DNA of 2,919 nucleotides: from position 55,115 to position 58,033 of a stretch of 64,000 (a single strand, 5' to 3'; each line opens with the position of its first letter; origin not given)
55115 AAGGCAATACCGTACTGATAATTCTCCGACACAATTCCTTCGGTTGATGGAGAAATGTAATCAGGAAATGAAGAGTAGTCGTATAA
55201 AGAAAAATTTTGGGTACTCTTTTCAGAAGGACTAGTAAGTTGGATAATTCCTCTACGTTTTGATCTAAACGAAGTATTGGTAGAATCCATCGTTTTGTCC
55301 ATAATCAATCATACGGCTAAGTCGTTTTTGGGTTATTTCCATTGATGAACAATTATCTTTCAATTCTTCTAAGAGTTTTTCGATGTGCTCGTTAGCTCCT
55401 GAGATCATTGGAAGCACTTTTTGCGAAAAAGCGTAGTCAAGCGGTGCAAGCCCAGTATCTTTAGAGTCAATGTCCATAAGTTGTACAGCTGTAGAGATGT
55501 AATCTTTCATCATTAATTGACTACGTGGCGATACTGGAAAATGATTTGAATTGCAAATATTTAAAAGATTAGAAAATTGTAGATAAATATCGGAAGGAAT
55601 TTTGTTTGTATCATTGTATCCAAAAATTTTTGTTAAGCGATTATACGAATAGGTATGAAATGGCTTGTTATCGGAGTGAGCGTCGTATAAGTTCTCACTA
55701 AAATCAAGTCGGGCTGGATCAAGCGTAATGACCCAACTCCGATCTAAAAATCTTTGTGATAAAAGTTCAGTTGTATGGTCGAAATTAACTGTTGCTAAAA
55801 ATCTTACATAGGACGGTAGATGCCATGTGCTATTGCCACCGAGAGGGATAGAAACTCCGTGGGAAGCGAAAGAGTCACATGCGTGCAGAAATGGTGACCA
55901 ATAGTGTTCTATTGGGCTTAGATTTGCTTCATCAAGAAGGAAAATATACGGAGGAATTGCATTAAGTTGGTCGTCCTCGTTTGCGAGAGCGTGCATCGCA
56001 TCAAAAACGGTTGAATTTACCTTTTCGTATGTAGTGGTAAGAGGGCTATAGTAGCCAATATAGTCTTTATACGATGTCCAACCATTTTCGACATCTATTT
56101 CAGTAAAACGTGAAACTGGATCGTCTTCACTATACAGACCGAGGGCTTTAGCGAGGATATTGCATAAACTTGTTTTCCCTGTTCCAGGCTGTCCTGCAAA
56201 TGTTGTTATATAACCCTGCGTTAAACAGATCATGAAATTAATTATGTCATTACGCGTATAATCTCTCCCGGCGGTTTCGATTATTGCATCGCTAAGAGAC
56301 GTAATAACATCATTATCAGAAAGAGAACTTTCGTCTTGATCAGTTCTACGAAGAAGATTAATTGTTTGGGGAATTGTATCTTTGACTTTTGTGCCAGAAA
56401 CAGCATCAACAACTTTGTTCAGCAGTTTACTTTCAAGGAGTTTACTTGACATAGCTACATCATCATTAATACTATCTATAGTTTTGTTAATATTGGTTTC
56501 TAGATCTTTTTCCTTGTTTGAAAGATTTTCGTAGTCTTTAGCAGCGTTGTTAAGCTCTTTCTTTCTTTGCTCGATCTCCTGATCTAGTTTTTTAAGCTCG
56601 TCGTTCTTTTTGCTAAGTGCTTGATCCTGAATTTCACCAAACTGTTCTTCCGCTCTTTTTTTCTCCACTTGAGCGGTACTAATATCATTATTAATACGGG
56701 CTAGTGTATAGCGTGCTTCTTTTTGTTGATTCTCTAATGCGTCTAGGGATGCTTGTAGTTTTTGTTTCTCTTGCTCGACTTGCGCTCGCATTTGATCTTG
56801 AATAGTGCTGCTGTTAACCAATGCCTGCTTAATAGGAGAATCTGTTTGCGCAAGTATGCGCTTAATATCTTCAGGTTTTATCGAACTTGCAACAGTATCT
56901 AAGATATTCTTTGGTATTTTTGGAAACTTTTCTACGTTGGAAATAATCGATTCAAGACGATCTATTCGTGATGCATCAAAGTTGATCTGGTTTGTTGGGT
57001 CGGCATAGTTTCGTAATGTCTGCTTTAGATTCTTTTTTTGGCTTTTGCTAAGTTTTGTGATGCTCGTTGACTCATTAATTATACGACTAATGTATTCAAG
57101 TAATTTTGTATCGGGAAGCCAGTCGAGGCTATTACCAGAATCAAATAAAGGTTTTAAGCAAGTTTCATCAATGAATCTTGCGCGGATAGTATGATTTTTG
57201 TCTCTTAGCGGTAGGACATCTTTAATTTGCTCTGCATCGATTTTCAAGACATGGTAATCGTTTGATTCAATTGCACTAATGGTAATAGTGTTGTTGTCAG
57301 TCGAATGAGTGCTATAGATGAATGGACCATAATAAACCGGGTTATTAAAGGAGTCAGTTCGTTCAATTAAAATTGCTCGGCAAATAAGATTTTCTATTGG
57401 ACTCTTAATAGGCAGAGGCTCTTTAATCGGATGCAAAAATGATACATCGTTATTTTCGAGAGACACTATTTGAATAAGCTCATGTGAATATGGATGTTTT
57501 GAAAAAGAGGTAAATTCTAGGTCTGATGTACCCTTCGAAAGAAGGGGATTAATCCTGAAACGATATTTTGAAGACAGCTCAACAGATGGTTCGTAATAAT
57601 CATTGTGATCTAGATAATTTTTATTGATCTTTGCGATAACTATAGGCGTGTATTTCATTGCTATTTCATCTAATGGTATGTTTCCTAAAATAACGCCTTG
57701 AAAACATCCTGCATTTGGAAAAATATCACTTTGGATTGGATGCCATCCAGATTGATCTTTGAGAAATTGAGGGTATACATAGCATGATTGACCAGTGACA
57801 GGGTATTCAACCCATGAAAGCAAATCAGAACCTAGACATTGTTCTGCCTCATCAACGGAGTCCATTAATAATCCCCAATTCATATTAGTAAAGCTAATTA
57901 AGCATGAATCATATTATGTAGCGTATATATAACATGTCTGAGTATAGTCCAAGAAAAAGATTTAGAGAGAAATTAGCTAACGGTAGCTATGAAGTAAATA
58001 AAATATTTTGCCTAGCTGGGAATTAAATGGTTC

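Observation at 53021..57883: Two-gene McrBC-like operon with a coiled-coil AAA+ NTPase, placed back-to-back with cas3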

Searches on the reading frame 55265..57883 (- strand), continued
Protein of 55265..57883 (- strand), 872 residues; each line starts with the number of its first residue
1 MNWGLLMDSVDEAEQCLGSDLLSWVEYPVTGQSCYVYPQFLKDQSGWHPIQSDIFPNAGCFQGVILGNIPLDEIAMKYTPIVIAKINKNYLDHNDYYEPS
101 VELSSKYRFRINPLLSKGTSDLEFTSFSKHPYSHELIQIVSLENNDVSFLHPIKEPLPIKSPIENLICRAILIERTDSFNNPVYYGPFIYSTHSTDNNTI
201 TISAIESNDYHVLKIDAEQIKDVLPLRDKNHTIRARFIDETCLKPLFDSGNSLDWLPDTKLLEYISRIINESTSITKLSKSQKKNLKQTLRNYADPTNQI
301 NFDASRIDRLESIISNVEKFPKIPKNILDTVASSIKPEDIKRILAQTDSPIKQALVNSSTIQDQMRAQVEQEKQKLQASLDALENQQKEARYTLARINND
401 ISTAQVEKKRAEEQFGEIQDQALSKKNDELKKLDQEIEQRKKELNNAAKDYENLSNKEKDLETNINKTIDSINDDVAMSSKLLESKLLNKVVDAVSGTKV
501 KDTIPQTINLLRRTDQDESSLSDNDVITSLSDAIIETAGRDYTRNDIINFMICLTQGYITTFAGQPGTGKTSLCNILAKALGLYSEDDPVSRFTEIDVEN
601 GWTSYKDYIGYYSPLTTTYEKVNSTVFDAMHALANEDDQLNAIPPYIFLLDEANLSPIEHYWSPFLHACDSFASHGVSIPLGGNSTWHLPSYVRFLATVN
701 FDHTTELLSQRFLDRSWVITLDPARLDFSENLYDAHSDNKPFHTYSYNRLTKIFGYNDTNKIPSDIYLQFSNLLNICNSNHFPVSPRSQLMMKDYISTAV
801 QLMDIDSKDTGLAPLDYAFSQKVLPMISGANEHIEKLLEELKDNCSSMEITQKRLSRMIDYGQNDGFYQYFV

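Call 91: search_protein_families(library=pfam, proteins=[P0220, P0226, P0229, P0236, P0251, P0255, P0256, P0263], max_evalue=0.001)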
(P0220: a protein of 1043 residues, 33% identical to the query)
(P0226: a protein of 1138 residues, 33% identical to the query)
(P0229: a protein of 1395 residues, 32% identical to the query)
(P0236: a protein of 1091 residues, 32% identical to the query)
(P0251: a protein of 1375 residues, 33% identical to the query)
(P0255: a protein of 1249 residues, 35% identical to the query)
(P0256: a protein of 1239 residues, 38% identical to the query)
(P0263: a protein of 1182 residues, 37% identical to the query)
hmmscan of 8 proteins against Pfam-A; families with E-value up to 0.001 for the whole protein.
P0220 (1043 aa): 3 families
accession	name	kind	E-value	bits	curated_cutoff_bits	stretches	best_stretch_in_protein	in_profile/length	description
PF13401.12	AAA_22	-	0.00037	21.2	27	0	722-821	7-93/130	AAA domain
PF13207.12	AAA_17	-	0.00074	20.3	27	0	727-782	2-57/136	AAA domain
PF07728.20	AAA_5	-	0.00076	19.9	22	0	726-883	5-138/139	AAA domain (dynein-related subfamily)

P0226 (1138 aa): 2 families
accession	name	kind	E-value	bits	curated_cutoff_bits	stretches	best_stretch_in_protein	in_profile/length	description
PF00004.35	AAA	-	2.2e-05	25.3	21.2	0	819-867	3-38/131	ATPase family associated with various cellular activities (AAA)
PF07728.20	AAA_5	-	0.00038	20.9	22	0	820-977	5-138/139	AAA domain (dynein-related subfamily)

P0229 (1395 aa): 3 families
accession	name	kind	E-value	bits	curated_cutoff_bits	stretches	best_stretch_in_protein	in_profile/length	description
PF13401.12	AAA_22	-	0.00012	22.8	27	1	1068-1176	7-95/130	AAA domain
PF07728.20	AAA_5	-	0.00025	21.5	22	0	1072-1235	5-138/139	AAA domain (dynein-related subfamily)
PF00004.35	AAA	-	0.00074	20.4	21.2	0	1071-1110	3-35/131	ATPase family associated with various cellular activities (AAA)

P0236 (1091 aa): 3 families
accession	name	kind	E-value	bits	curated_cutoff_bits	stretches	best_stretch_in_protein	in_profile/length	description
PF00004.35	AAA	-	5.1e-05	24.2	21.2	1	781-872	3-66/131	ATPase family associated with various cellular activities (AAA)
PF13238.12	AAA_18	-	0.00073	20.4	29.4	0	782-880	4-88/128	AAA domain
PF15035.11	Rootletin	-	0.00078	19.9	36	1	366-433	65-132/188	Ciliary rootlet component, centrosome cohesion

P0251 (1375 aa): 0 families

P0255 (1249 aa): 0 families

P0256 (1239 aa): 4 families
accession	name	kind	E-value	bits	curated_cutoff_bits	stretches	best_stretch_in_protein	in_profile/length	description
PF03938.19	OmpH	-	0.00026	21.6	32.4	1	713-806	16-100/141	Outer membrane protein (OmpH-like)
PF13401.12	AAA_22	-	0.00031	21.5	27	0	917-962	7-50/130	AAA domain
PF07728.20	AAA_5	-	0.00034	21.1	22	1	921-997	5-70/139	AAA domain (dynein-related subfamily)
PF13238.12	AAA_18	-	0.00073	20.4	29.4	0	921-992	4-68/128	AAA domain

P0263 (1182 aa): 2 families
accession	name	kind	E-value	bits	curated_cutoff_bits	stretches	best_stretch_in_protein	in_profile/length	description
PF13238.12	AAA_18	-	0.00033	21.5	29.4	0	864-932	4-65/128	AAA domain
PF13401.12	AAA_22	-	0.00096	19.9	27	0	860-960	7-93/130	AAA domain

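Call 100: find_related_loci(query=A3, collection=viral_contigs, flank=6000)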
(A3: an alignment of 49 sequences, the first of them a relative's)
Query A3 (866 aa) in viral_contigs; peptide patterns used: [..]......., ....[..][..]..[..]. (x = any residue, [..] = any of these).
29 stretches matched a pattern; 11 encode a relative of the query (tblastn E <= 1e-3); 11 distinct loci.
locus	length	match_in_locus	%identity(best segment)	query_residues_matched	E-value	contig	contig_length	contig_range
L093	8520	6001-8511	31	12-865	3e-108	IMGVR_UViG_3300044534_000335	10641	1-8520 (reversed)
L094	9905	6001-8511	31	12-865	3e-108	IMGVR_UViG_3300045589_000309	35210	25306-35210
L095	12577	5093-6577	33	411-856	1e-63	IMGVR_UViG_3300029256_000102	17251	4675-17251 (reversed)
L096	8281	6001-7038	37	522-866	2e-61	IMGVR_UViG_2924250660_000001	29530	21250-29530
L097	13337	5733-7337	31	337-865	1e-64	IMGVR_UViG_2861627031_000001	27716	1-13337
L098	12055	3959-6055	26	179-856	2e-46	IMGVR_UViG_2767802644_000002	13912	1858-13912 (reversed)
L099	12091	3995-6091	26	179-856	2e-46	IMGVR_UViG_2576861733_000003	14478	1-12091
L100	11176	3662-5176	30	370-857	1e-45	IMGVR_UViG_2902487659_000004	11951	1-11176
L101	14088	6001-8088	28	179-859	5e-54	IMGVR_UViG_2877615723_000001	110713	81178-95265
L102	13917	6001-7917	26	247-865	3e-43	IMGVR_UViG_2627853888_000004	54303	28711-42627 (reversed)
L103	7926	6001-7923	27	247-865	3e-43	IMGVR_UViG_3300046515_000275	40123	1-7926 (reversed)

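Call 104: search_protein_families(library=padloc, alignment_id=A5, max_evalue=1e-8)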
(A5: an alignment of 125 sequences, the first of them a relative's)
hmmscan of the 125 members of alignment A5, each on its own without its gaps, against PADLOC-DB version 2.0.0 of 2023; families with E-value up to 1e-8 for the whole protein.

A. member 1, L009:3070-3447:- (126 aa): 0 families

B. families by the number of members that match (of 125 scanned): 77 families (the first 25 are shown)
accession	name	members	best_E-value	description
PDLC02521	PglX|PglXI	2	9.9e-236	PglX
PDLC03600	REase_MTase_IIG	2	3.9e-209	Type IIG restriction enzyme-methyltransferase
PDLC02641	DrmMI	2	8.7e-141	DrmMI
PDLC02516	PglX|PglXI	2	7.2e-109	PglX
PDLC02517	PglX|PglXI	2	2.6e-78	PglX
PDLC02523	PglX|PglXI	2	7.1e-69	PglX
PDLC02528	PglX|PglXI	2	1.2e-52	PglX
PDLC02707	PbeA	2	6e-15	PbeA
PDLC02870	DpdF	2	4.9e-10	DpdF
PDLC01770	Cas3g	2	2.2e-09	-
PDLC02525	PglX|PglXI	1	5.9e-165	PglX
PDLC02524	PglX|PglXI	1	2.3e-123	PglX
PDLC02522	PglX|PglXI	1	3.5e-116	PglX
PDLC03735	oMTase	1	1.2e-78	orphan methyltransferase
PDLC02531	PglX|PglXI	1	5.4e-77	PglX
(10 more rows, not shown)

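Call 105: search_protein_families(library=pfam, alignment_id=A5, max_evalue=0.00001)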
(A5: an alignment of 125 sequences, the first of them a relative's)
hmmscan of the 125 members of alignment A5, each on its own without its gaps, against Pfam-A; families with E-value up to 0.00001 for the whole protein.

A. member 1, L009:3070-3447:- (126 aa): 0 families

B. families by the number of members that match (of 125 scanned): 104 families (the first 25 are shown)
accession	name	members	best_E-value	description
PF00117.34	GATase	2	7.2e-45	Glutamine amidotransferase class-I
PF01979.26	Amidohydro_1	2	1.2e-44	Amidohydrolase family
PF00958.27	GMP_synt_C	2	1.1e-41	GMP synthase C terminal domain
PF00890.30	FAD_binding_2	2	4.5e-37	FAD binding domain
PF00270.35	DEAD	2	1.7e-23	DEAD/DEAH box helicase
PF00271.37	Helicase_C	2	1.4e-21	Helicase conserved C-terminal domain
PF02325.22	YGGT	2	6.6e-21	YGGT family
PF17191.10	RecG_wedge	2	6.3e-20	RecG wedge domain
PF01926.29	MMR_HSR1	2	2.2e-18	50S ribosome-binding GTPase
PF00196.25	GerE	2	1.3e-17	Bacterial regulatory proteins, luxR family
PF19833.4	RecG_dom3_C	2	7.5e-15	ATP-dependent DNA helicase RecG, domain 3, C-terminal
PF07722.19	Peptidase_C26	2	1.3e-11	Peptidase C26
PF02540.23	NAD_synthase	2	7.2e-11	NAD synthase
PF04851.21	ResIII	2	3e-10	Type III restriction enzyme, res subunit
PF13450.12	NAD_binding_8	2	9.2e-08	NAD(P)-binding Rossmann-like domain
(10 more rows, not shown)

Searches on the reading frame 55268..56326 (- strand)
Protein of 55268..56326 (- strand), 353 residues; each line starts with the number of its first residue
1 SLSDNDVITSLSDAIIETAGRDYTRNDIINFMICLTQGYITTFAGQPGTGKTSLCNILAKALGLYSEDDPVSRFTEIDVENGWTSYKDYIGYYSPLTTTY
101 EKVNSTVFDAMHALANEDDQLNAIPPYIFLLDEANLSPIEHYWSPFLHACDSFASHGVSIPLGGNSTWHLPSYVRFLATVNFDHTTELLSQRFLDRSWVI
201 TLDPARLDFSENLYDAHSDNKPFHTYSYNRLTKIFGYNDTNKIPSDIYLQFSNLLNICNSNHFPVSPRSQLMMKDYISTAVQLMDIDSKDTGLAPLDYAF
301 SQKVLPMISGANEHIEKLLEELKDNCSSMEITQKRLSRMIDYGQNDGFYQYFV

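Call 56: search_solved_structures(query=window:55268-56326:-, max_evalue=1, show_alignments=2)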
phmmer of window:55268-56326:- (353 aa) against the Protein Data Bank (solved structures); distinct sequences matched with E-value up to 1: 22.
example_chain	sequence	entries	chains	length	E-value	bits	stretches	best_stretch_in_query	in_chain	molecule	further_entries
3gaj_A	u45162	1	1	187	0.048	16.5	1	55-120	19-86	Cobalamin adenosyltransferase PduO-like protein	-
2r6t_A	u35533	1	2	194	0.051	16.4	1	55-120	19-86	Cobalamin adenosyltransferase PduO-like protein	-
3ci1_A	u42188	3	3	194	0.052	16.4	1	55-120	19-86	Cobalamin adenosyltransferase PduO-like protein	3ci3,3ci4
3gah_A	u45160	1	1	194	0.052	16.4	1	55-120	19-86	Cobalamin adenosyltransferase PduO-like protein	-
3gai_A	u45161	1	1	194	0.052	16.4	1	55-120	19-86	Cobalamin adenosyltransferase PduO-like protein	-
2nt8_A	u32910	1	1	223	0.067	16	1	55-120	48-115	Cobalamin adenosyltransferase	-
2r6x_A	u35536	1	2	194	0.26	14.1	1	55-120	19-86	Cobalamin adenosyltransferase PduO-like protein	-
6lk0_A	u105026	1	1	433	0.3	13.9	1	35-66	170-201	Pachytene checkpoint protein 2 homolog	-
5vq9_D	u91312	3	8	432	0.31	13.8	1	35-66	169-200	Pachytene checkpoint protein 2 homolog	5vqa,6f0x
7l9p_A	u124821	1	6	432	0.31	13.8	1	35-66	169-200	Pachytene checkpoint protein 2 homolog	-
1t9h_A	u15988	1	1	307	0.31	13.8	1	33-67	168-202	Probable GTPase engC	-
5wc2_A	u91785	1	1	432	0.35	13.6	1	35-65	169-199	Pachytene checkpoint protein 2 homolog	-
4xgu_A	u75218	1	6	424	0.43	13.3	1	40-79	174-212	Putative pachytene checkpoint protein 2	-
9eq2_D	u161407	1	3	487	0.44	13.3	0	40-66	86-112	RuvB-like helicase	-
7ksl_C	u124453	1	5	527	0.56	13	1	35-64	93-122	Lon protease homolog, mitochondrial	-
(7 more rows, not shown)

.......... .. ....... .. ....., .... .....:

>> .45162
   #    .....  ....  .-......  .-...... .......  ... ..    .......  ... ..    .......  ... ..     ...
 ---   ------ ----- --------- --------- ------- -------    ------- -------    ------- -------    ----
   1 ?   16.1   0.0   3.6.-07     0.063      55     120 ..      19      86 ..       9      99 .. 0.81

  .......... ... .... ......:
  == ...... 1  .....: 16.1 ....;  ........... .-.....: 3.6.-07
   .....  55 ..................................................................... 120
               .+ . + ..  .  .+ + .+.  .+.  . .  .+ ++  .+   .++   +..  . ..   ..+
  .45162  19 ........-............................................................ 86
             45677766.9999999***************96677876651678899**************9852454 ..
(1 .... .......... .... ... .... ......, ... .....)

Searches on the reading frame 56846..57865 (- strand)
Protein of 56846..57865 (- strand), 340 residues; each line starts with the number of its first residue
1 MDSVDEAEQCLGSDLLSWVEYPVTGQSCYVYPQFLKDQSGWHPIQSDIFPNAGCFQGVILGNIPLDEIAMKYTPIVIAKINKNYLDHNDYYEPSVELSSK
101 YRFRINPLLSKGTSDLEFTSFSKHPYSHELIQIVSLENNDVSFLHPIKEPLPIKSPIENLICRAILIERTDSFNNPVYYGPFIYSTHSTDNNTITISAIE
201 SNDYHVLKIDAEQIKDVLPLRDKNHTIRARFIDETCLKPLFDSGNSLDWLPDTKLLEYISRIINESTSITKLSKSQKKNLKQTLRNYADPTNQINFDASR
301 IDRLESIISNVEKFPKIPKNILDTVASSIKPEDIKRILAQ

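Call 62: predict_structure(alignment_id=A2)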
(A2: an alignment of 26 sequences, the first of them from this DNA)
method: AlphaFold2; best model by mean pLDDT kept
length: 340 residues; sequences in the alignment: 26
mean_pLDDT: 83.7   pTM: 0.78
mean pLDDT of the five models: 83.7, 81.7, 81.4, 81.3, 80.4
residues with pLDDT >= 90: 205; 70-90: 48; 50-70: 67; < 50: 20
segments of 3 or more residues with pLDDT < 50: 285-294, 311-313, 335-340
pLDDT, mean of each block of 10 residues (from residue 1): 92 98 93 96 94 95 93 97 96 93 96 97 96 93 90 91 95 93 86 91 92 92 95 93 86 72 57 65 49 55 65 51 57 46
secondary structure, 60 per line:
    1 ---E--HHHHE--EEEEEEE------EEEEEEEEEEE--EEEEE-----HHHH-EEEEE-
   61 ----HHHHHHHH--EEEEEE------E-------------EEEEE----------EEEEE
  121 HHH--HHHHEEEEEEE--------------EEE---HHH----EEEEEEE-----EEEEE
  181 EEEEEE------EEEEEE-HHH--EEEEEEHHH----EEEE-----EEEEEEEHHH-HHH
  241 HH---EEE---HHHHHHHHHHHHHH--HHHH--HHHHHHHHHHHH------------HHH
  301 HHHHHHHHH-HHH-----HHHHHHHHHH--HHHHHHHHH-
elements in order: H7-10 E14-20 E27-37 E40-44 H50-53 E55-59 H65-72 E75-80 E101-105 E116-120 H126-129 E130-136 E151-153 E164-170 E176-186 E193-198 E205-210 E218-221 E227-233 H238-242 E246-248 H252-265 H268-271 H274-285 H298-309 H319-328 H331-339

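Call 67: fold_search(model_id=the predicted structure, library=pdb)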
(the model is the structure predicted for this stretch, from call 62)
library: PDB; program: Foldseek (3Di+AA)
matches with E <= 10: 325; with E <= 0.001: 0
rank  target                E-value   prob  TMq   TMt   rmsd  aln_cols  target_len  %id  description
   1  2oq0_A                2.4e-02  0.13  0.13  0.19  14.8       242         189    8  Crystal Structure of the First HIN-200 Domain of Interferon-Inducible Protein 16 (released 2007-02-27)
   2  4l5q                  2.7e-02  0.18  0.13  0.20  15.4       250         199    7  Crystal structure of p202 HIN1 (released 2013-07-31)
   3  1uns                  4.3e-02  0.41  0.16  0.22  13.8       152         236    9  IDENTIFICATION OF A SECONDARY ZINC-BINDING SITE IN STAPHYLOCOCCAL ENTEROTOXIN C2: IMPLICATIONS FOR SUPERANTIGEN RECOGNIT (released 2003-11-13)
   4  3u58_B                5.1e-02  0.15  0.15  0.20  13.9       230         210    6  Crystal Structure of the Tetrahymena telomerase processivity factor Teb1 AB (released 2011-12-28)
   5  8d0b_A                6.1e-02  0.12  0.15  0.06  14.4       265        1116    9  Human CST-DNA polymerase alpha/primase preinitiation complex bound to 4xTEL-foldback template (released 2022-06-22)
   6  5okz_c                7.2e-02  0.63  0.16  0.25   6.7       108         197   16  Crystal Strucrure of the Mpp6 Exosome complex (released 2017-08-30)
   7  3u58_A                7.7e-02  0.15  0.17  0.23  14.3       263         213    5  Crystal Structure of the Tetrahymena telomerase processivity factor Teb1 AB (released 2011-12-28)
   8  2oq0_D                9.7e-02  0.06  0.11  0.17  14.9       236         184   10  Crystal Structure of the First HIN-200 Domain of Interferon-Inducible Protein 16 (released 2007-02-27)
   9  4dni                  1.1e-01  0.23  0.18  0.23  19.8       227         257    8  Structure of Editosome protein (released 2012-12-26)
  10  5c0x_I                1.2e-01  0.57  0.16  0.24   6.7       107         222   16  Structure of a 12-subunit nuclear exosome complex bound to structured RNA (released 2015-08-05)
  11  4lnq_A                1.2e-01  0.12  0.14  0.20  15.2       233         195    8  Crystal structure of Ifi202 HINa domain in complex with 20bp dsDNA (released 2014-01-08)
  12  5okz_S                1.3e-01  0.51  0.16  0.24   6.7       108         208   16  Crystal Strucrure of the Mpp6 Exosome complex (released 2017-08-30)
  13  5okz_m                1.4e-01  0.57  0.16  0.27   6.2       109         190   16  Crystal Strucrure of the Mpp6 Exosome complex (released 2017-08-30)
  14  4oo1_I                1.6e-01  0.57  0.15  0.22   5.1        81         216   21  Structure of an Rrp6-RNA exosome complex bound to poly(A) RNA (released 2014-07-02)
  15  8x70_A                1.6e-01  0.08  0.13  0.20  15.9       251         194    8  The Crystal Structure of IFI16 from Biortus. (released 2023-12-27)
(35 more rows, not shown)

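Call 69: search_protein_families(library=pfam, alignment_id=A2, max_evalue=1)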
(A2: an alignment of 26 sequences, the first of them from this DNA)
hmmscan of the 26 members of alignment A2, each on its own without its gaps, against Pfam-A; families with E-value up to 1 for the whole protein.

A. member 1, seq(340 aa): 0 families

B. families by the number of members that match (of 26 scanned): 25 families
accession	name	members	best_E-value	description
PF09372.15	PRANC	3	0.0018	PRANC domain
PF12939.12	DUF3837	2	0.031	Domain of unknown function (DUF3837)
PF13492.12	GAF_3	1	0.0061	GAF domain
PF09385.16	HisK_N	1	0.011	Histidine kinase N terminal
PF23356.2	TPR_PEP5_VPS11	1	0.016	PEP5/VPS11 Clathrin repeat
PF03902.18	Gal4_dimer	1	0.024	Gal4-like dimerisation domain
PF15015.11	NYD-SP12_N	1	0.032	Spermatogenesis-associated, N-terminal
PF01706.21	FliG_C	1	0.034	FliG C-terminal domain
PF04048.20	Sec8_N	1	0.044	Exocyst complex component Sec8 N-terminal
PF11835.14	RRM_8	1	0.058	RRM-like domain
PF13375.12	RnfC_N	1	0.063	RnfC Barrel sandwich hybrid domain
PF13131.11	DUF3951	1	0.064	Protein of unknown function (DUF3951)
PF17190.9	RecG_N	1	0.075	RecG N-terminal helical domain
PF09349.15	OHCU_decarbox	1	0.087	OHCU decarboxylase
PF12308.13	Noelin-1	1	0.11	Neurogenesis glycoprotein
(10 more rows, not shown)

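Call 70: search_solved_structures(query=A2, max_evalue=10)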
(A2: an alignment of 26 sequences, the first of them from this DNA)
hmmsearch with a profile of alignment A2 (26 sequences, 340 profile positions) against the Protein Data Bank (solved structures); distinct sequences matched with E-value up to 10: 0.
